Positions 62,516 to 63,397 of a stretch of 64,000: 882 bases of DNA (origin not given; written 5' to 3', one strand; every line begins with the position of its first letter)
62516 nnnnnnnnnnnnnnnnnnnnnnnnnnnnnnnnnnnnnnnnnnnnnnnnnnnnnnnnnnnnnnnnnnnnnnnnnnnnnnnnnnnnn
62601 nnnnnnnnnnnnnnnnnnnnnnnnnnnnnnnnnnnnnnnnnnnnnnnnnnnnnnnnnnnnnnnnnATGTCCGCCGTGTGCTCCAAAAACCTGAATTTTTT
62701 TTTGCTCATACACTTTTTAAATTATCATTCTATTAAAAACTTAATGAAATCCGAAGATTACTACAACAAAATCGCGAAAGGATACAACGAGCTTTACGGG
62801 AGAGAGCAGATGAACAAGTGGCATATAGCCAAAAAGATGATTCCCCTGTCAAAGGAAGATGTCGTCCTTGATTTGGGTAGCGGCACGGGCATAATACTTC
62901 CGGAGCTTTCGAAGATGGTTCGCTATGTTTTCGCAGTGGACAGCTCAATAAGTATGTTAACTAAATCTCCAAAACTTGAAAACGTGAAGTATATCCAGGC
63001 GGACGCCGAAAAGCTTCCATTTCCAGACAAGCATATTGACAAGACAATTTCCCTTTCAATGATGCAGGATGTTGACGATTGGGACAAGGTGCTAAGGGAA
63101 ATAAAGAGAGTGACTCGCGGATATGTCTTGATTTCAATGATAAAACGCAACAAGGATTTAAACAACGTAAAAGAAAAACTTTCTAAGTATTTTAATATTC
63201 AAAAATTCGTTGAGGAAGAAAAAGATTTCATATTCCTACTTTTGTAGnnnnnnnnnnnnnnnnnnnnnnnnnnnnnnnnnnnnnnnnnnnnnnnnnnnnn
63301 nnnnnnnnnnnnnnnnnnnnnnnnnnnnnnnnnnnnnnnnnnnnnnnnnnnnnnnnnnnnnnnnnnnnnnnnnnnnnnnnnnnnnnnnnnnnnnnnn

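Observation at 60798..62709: RNA end-joining repertoire: archease-RtcB operon plus a separate PIN-nuclease/ATP-dependent ligase cassette (1657-2885)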

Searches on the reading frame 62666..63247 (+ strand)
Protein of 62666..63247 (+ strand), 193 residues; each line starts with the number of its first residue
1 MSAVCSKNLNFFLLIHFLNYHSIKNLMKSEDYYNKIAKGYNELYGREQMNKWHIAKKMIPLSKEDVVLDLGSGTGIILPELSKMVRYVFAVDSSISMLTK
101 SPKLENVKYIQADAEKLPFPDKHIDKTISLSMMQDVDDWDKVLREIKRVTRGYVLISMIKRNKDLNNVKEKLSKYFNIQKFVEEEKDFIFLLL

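Call 78: search_protein_families(library=pfam, proteins=[window:62666-63247:+], max_evalue=0.001)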
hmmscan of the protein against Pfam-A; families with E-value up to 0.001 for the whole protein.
window:62666-63247:+ (193 aa): 8 families
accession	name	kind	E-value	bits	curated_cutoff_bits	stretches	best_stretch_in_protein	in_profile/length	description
PF08241.18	Methyltransf_11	-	1.2e-17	64.8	21.2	1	68-151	1-88/95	Methyltransferase domain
PF13649.12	Methyltransf_25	-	2.3e-15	57.5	27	1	67-151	1-94/97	Methyltransferase domain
PF13847.12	Methyltransf_31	-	1.3e-12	48.1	27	1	62-173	2-127/145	Methyltransferase domain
PF13489.12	Methyltransf_23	-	1.5e-09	38.3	27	1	61-162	20-122/164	Methyltransferase domain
PF01209.24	Ubie_methyltran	-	1.7e-09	37.8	20.1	1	30-151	10-144/233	ubiE/COQ5 methyltransferase family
PF05219.18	DREV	-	6.4e-07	29.2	26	1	11-160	40-190/265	DREV methyltransferase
PF08242.18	Methyltransf_12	-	5.6e-05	24.2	30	1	68-150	1-92/98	Methyltransferase domain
PF00398.26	RrnaAD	-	0.00012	21.7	24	1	59-124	26-95/263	Ribosomal RNA adenine dimethylase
